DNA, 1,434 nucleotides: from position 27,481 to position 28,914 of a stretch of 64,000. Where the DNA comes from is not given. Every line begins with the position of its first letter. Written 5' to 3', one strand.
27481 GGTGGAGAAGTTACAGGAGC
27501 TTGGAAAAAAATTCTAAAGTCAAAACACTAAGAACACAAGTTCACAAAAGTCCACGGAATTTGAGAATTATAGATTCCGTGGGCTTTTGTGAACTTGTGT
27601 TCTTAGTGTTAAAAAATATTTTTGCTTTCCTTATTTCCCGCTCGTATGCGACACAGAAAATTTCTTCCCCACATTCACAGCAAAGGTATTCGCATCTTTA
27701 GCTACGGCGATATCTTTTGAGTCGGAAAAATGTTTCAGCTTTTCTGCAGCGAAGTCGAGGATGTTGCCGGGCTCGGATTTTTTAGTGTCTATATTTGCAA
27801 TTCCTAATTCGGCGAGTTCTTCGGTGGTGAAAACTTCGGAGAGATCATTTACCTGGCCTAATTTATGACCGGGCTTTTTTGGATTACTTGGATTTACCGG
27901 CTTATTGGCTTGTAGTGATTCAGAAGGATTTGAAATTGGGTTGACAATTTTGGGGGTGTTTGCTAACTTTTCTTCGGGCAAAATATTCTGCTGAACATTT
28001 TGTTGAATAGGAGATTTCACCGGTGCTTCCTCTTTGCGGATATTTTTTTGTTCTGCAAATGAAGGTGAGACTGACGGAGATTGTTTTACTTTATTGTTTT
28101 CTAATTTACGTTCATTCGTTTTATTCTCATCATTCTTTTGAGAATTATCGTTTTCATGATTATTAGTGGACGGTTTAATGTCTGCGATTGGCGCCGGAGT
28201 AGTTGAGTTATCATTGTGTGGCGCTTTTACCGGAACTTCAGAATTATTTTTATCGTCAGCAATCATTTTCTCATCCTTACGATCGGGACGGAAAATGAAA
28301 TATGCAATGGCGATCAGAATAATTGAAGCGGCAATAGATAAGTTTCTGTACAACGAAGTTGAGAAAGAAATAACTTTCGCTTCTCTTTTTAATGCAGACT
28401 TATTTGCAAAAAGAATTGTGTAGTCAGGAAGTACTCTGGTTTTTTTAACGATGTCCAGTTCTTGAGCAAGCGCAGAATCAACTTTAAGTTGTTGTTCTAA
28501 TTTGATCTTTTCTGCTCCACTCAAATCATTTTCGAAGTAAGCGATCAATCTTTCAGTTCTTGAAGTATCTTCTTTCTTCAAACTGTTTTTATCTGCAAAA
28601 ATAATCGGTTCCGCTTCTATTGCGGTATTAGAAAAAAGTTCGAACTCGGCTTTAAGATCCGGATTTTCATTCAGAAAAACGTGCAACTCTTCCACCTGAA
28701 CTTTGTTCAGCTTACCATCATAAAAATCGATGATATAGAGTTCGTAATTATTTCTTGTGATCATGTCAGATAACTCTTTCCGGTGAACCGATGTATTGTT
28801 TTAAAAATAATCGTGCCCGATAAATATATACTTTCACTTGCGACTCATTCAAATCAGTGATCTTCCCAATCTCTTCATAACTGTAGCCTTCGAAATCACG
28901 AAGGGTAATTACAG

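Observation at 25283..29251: Four-gene envelope module: ECF sigma, anti-sigma, GIN-beta-helix fused to OM beta-barrel, GIN lipoprotein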

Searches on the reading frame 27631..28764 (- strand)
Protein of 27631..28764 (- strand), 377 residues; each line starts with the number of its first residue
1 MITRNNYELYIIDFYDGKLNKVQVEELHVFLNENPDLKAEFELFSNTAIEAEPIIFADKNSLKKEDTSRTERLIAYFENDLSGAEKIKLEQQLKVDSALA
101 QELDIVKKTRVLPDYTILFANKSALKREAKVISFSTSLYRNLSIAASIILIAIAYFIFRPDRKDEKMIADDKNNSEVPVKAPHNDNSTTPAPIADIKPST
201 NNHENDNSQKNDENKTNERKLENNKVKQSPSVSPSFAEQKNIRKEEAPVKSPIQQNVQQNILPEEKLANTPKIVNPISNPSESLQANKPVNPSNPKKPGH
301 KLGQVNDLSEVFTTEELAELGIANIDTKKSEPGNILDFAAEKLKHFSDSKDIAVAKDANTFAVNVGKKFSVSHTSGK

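Call 3: search_protein_families(library=pfam, proteins=[window:27631-28764:-], max_evalue=0.1)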
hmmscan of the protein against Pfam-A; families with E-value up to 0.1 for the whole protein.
window:27631-28764:- (377 aa): 0 families

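Call 4: search_protein_families(library=ncbifam, proteins=[window:27631-28764:-], max_evalue=0.1)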
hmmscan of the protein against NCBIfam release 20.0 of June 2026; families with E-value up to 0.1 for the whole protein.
window:27631-28764:- (377 aa): 2 families
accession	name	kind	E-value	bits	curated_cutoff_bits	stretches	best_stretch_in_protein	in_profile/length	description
NF047351.1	lipase_YSIRK_Sa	exception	0.0031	15.9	650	1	140-262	9-128/704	YSIRK-targeted triacylglycerol lipase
NF003073.0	PRK03995.1-5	equivalog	0.021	13.9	562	1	14-70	55-105/297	D-aminoacyl-tRNA deacylase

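Call 33: find_homologous_proteins(query=window:27631-28764:-, max_evalue=0.001)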
Query window:27631-28764:- (377 aa): 24 proteins with E <= 0.001 among 3758 candidates.
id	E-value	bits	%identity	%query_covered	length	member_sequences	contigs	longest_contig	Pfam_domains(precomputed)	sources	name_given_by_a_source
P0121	6.8e-229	777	98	100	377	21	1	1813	-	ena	-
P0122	3.8e-212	722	92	100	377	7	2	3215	-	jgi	-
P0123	5.5e-189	646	82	100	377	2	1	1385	-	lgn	-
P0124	1.7e-130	454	64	100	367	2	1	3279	-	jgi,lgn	-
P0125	3.6e-102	361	54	100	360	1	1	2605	-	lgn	-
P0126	1.2e-94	336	53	100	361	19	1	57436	-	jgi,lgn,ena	-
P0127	1.3e-93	332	51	100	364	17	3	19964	-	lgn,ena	-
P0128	1.4e-93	332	52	99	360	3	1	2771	-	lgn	-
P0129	1.1e-92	329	51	100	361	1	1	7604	-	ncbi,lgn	-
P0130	2.2e-92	328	51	100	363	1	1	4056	-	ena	-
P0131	6.5e-92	327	52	100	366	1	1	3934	-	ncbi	-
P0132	4.0e-84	301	49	100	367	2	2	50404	-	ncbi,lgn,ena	-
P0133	5.6e-77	278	46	100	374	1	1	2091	-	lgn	-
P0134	6.9e-63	231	43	93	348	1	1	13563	-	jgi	jgi:hypothetical protein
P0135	2.0e-56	210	37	100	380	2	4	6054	-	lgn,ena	-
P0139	2.2e-22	98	37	49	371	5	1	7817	-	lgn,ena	-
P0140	1.8e-15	76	37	33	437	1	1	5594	-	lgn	-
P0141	2.7e-15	75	38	33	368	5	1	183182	-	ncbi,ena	-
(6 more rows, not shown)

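Call 45: find_encoding_contigs(protein=P0141, flank=5000, max_places=2)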
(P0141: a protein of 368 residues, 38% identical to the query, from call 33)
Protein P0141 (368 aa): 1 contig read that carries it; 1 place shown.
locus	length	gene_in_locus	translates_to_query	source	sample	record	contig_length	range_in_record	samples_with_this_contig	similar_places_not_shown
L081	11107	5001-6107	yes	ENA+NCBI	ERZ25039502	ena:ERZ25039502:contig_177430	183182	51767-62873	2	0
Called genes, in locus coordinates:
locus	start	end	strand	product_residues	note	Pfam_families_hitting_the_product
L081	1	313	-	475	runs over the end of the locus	PF12704:MacB_PCD (faint), PF02687:FtsX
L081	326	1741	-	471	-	PF12704:MacB_PCD (faint), PF02687:FtsX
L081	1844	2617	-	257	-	PF17131:TP_0789-like, PF03888:MucB_RseB (weak)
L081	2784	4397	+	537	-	PF00722:Glyco_hydro_16 (faint)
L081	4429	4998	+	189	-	PF04542:Sigma70_r2, PF08281:Sigma70_r4_2, PF04545:Sigma70_r4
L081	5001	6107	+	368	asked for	-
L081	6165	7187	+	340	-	PF13568:OMP_b-brl_2 (weak)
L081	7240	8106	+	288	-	PF00899:ThiF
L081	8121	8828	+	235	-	PF03575:Peptidase_S51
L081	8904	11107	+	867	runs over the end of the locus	-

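Call 46: find_encoding_contigs(protein=P0139, flank=5000, max_places=2)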
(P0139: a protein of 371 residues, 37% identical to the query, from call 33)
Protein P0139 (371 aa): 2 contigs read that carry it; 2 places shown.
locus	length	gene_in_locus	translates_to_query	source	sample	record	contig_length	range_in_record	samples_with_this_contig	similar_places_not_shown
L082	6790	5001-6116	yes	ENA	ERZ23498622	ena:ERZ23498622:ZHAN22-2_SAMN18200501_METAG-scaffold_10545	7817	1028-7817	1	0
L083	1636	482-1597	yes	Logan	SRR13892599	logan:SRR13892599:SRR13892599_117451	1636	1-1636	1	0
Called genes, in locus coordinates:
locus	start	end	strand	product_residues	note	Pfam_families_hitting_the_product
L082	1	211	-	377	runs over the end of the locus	PF13401:AAA_22 (faint), PF13173:AAA_14, PF13635:DUF4143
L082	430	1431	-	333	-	PF00044:Gp_dh_N, PF02800:Gp_dh_C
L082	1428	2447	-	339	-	PF00044:Gp_dh_N, PF02800:Gp_dh_C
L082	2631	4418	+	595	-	PF00009:GTP_EFTU, PF03144:GTP_EFTU_D2, PF14492:EFG_III (faint), PF00679:EFG_C, PF06421:LepA_C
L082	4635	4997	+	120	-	PF08281:Sigma70_r4_2, PF04545:Sigma70_r4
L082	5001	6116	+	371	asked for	-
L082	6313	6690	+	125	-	PF20393:Pro_CA_2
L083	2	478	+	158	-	?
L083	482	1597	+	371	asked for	-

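Call 47: find_encoding_contigs(protein=P0140, flank=5000, max_places=2)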
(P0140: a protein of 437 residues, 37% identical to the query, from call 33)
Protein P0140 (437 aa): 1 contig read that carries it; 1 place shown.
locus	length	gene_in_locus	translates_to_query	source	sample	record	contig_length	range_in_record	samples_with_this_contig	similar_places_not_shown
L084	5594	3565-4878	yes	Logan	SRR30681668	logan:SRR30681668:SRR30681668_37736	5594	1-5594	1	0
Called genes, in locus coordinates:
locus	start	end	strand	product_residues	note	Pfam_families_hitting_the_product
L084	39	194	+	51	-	PF14128:DUF4295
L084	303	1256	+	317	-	PF02881:SRP54_N, PF00448:SRP54, PF13604:AAA_30 (weak)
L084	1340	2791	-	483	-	PF10988:DUF2807, PF13568:OMP_b-brl_2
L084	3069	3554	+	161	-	PF04542:Sigma70_r2, PF08281:Sigma70_r4_2, PF04545:Sigma70_r4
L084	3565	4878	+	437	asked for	-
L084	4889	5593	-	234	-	?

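Call 52: search_protein_families(library=pfam, proteins=[L081:6165-7187:+, L081:5001-6107:+, L081:4429-4998:+, L084:3565-4878:+], max_evalue=0.01)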
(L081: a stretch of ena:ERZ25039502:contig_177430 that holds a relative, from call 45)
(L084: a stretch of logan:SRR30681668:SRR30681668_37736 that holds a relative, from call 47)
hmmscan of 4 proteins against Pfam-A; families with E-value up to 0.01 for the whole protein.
L081:6165-7187:+ (340 aa): 1 family
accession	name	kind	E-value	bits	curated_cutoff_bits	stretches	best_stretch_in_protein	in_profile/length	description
PF13568.12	OMP_b-brl_2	-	2.3e-06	28.2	27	1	137-311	12-167/175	Outer membrane protein beta-barrel domain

L081:5001-6107:+ (368 aa): 0 families

L081:4429-4998:+ (189 aa): 5 families
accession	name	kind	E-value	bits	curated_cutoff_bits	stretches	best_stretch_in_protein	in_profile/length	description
PF08281.18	Sigma70_r4_2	-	1.4e-16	60.3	25.7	1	127-178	3-54/54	Sigma-70, region 4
PF04542.20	Sigma70_r2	-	7.4e-10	38.9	24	1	38-103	2-70/71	Sigma-70 region 2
PF04545.22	Sigma70_r4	-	9.9e-10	38.2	24.1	1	131-178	1-48/50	Sigma-70, region 4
PF07638.17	Sigma70_ECF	-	4.4e-05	23.9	21.1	1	106-170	107-171/185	ECF sigma factor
PF16779.11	DMP12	-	0.0025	18.2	27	1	35-132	11-105/115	DNA-mimic protein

L084:3565-4878:+ (437 aa): 0 families

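Call 53: search_protein_families(library=ncbifam, proteins=[L081:4513-4998:+, L084:3069-3554:+], max_evalue=1e-25)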
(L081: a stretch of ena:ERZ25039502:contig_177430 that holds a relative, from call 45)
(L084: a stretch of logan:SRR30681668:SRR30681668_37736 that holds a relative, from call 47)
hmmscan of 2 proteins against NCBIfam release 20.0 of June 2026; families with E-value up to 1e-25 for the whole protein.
L081:4513-4998:+ (161 aa): 2 families
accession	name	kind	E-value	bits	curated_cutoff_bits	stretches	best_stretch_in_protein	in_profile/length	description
TIGR02950.1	SigM_subfam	subfamily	6.5e-30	104.1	147.95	1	11-151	7-155/159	RNA polymerase sigma factor, SigM family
NF058625.1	sigma_PG0214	equivalog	1.3e-29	103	130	1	1-151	1-158/170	GFO_1088 family ECF-type sigma factor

L084:3069-3554:+ (161 aa): 2 families
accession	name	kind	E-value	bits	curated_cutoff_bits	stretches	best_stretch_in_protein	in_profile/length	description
NF058625.1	sigma_PG0214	equivalog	1.9e-33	115.6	130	1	1-156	1-163/170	GFO_1088 family ECF-type sigma factor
TIGR02950.1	SigM_subfam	subfamily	6.1e-30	104.2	147.95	1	7-152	3-156/159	RNA polymerase sigma factor, SigM family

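Call 85: find_homologous_proteins(query=L081:6165-7187:+, max_evalue=0.001)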
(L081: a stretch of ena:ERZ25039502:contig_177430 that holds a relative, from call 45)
Query L081:6165-7187:+ (340 aa): 646 proteins with E <= 0.001 among 2338 candidates; the best 120 are listed.
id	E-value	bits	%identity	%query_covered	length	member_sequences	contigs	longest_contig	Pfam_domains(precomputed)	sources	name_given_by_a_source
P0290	6.1e-229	777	100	100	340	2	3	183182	PF13568.13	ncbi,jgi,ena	jgi:hypothetical protein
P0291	1.6e-172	591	77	100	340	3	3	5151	PF13568.13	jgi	jgi:hypothetical protein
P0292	2.2e-169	581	77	100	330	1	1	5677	PF13568.13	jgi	jgi:hypothetical protein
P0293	1.0e-162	559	73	100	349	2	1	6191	PF13568.13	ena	-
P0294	1.6e-122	427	59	100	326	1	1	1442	-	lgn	-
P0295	6.0e-122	425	59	100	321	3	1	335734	-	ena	-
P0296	6.5e-120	418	58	100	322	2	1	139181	PF13568.13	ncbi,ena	-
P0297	7.5e-120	418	59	100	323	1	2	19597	PF13568.13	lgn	-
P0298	8.8e-120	418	59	100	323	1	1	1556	PF13568.13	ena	-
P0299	5.6e-118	412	57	100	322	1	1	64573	PF13568.13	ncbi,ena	-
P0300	9.1e-118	411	57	100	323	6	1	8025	PF13568.13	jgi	jgi:hypothetical protein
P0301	2.5e-117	410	56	100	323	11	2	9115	PF13568.13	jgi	jgi:hypothetical protein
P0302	4.7e-117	409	57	100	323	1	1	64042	PF13568.13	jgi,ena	-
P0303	6.5e-117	408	59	98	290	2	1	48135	PF13568.13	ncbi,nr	ncbi:MAG: hypothetical protein Q8868_01260 [Bacteroidota bacterium]|nr:hypothetical protein [Bactero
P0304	7.2e-116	405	56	100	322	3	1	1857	-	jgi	jgi:hypothetical protein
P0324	5.6e-111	389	56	100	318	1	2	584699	PF13568.13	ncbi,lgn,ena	-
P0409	8.6e-97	342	50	99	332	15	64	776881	PF13568.13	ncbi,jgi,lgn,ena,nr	ncbi:MAG TPA: outer membrane beta-barrel protein [Bacteroidales bacterium]|nr:outer membrane beta-ba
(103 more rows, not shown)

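Call 86: find_encoding_contigs(protein=P0409, flank=4000, max_places=2)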
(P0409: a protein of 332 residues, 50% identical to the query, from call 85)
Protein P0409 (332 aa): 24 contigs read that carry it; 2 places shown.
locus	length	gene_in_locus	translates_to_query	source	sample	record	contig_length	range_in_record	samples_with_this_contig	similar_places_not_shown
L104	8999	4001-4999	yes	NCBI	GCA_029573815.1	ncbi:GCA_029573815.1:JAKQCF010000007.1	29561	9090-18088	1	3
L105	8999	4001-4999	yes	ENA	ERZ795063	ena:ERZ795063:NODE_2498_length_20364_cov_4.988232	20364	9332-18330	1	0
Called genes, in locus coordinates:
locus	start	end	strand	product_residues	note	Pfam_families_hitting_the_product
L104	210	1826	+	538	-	PF00722:Glyco_hydro_16 (weak)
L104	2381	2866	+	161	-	PF04542:Sigma70_r2, PF08281:Sigma70_r4_2, PF04545:Sigma70_r4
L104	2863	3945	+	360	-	-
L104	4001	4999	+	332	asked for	PF13568:OMP_b-brl_2 (weak)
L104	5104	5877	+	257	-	PF00899:ThiF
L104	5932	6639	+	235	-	PF03575:Peptidase_S51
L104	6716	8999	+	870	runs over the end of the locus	-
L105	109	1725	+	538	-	PF00722:Glyco_hydro_16 (weak)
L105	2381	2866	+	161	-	PF04542:Sigma70_r2, PF08281:Sigma70_r4_2, PF04545:Sigma70_r4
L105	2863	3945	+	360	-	-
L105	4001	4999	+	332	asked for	PF13568:OMP_b-brl_2 (weak)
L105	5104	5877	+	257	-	PF00899:ThiF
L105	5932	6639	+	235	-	PF03575:Peptidase_S51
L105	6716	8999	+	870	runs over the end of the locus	-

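Call 87: find_encoding_contigs(protein=P0324, flank=4000, max_places=1)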
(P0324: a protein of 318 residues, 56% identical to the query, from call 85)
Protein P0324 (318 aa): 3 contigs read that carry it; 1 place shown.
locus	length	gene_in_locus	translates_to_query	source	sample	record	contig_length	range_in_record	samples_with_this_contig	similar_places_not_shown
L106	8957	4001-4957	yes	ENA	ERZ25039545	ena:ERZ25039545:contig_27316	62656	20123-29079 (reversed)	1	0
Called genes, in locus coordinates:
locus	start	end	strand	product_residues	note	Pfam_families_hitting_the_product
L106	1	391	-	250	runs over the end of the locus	PF17131:TP_0789-like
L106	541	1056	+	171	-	-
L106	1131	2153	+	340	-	PF00722:Glyco_hydro_16 (weak)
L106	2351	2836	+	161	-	PF04542:Sigma70_r2, PF08281:Sigma70_r4_2, PF04545:Sigma70_r4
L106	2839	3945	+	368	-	-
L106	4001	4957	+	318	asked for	PF13568:OMP_b-brl_2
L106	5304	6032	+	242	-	PF00899:ThiF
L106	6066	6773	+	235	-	PF03575:Peptidase_S51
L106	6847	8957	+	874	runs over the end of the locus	-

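Call 90: predict_structure(alignment_id=A5)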
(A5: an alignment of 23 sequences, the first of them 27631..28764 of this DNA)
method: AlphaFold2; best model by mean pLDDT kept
length: 377 residues; sequences in the alignment: 23
mean_pLDDT: 57.2   pTM: 0.21
mean pLDDT of the five models: 57.2, 55.9, 53.8, 52.8, 52.6
residues with pLDDT >= 90: 23; 70-90: 83; 50-70: 106; < 50: 165
segments of 3 or more residues with pLDDT < 50: 129-133, 164-305, 324-330, 350-355
pLDDT, mean of each block of 10 residues (from residue 1): 88 88 91 88 66 61 67 86 89 88 83 61 54 57 82 75 43 37 38 39 35 32 38 35 35 35 36 34 33 35 51 68 46 61 57 49 57 53
secondary structure, 60 per line:
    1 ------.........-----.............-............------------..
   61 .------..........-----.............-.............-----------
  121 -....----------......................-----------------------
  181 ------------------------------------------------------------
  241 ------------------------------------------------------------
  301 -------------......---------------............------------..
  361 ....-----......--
elements in order: H7-15 H21-33 H35-46 H68-77 H83-95 H97-109 H122-125 H136-157 H314-319 H335-346 E359-364 E370-375

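Call 92: fold_search(model_id=the predicted structure, library=pdb)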
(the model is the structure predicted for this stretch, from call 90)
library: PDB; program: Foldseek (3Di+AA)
matches with E <= 10: 12; with E <= 0.001: 0
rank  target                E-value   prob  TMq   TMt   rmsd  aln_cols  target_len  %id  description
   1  8j0h_E                4.3e+00  0.04  0.09  0.20  18.9       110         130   14  Crystal structure of the fission yeast Rex1BD protein(C4H3.06) (released 2023-11-01)
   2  6iqq_B                4.5e+00  0.05  0.09  0.13  16.0       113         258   17  Crystal structure of Prc with S452I and L252Y mutations in complex with NlpI (released 2019-07-24)
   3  6hix_AF               4.8e+00  0.04  0.05  0.04  16.2        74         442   22  Cryo-EM structure of the Trypanosoma brucei mitochondrial ribosome - This entry contains the large mitoribosomal subu (released 2018-09-26)
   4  3gw6_D                5.5e+00  0.01  0.04  0.06  30.6       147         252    9  Intramolecular Chaperone (released 2010-02-02)
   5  4nqw_B                5.8e+00  0.28  0.10  0.44   2.2        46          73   20  Structure of Mycobacterium tuberculosis extracytoplasmic function sigma factor SigK in complex with the cytosolic doma (released 2014-01-22)
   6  7tt1_A                5.8e+00  0.01  0.06  0.04  11.2        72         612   24  BamABCDE bound to substrate EspP class 4 (released 2022-03-30)
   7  6iqq_A                6.2e+00  0.04  0.09  0.13  16.1       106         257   15  Crystal structure of Prc with S452I and L252Y mutations in complex with NlpI (released 2019-07-24)
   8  2kho                  7.1e+00  0.02  0.07  0.05  15.1        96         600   20  NMR-RDC / XRAY structure of E. coli HSP70 (DNAK) chaperone (1-605) complexed with ADP and substrate (released 2009-05-12)
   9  7tt4_A                7.5e+00  0.02  0.07  0.05  10.5        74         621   20  BamABCDE bound to substrate EspP class 6 (released 2022-03-30)
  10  6in7_A                8.5e+00  0.18  0.12  0.48   5.0        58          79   10  Crystal structure of AlgU in complex with MucA(cyto) (released 2019-07-24)
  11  7nz2_C1               9.1e+00  0.01  0.08  0.07  30.9       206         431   10  Cryo-EM structure of the MukBEF-MatP-DNA tetrad (released 2021-07-07)
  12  8z6g_E                9.7e+00  0.12  0.10  0.48  11.8        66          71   20  the AlgU-MucAcyto complex structure in Pseudomonas aeruginosa (released 2024-05-08)
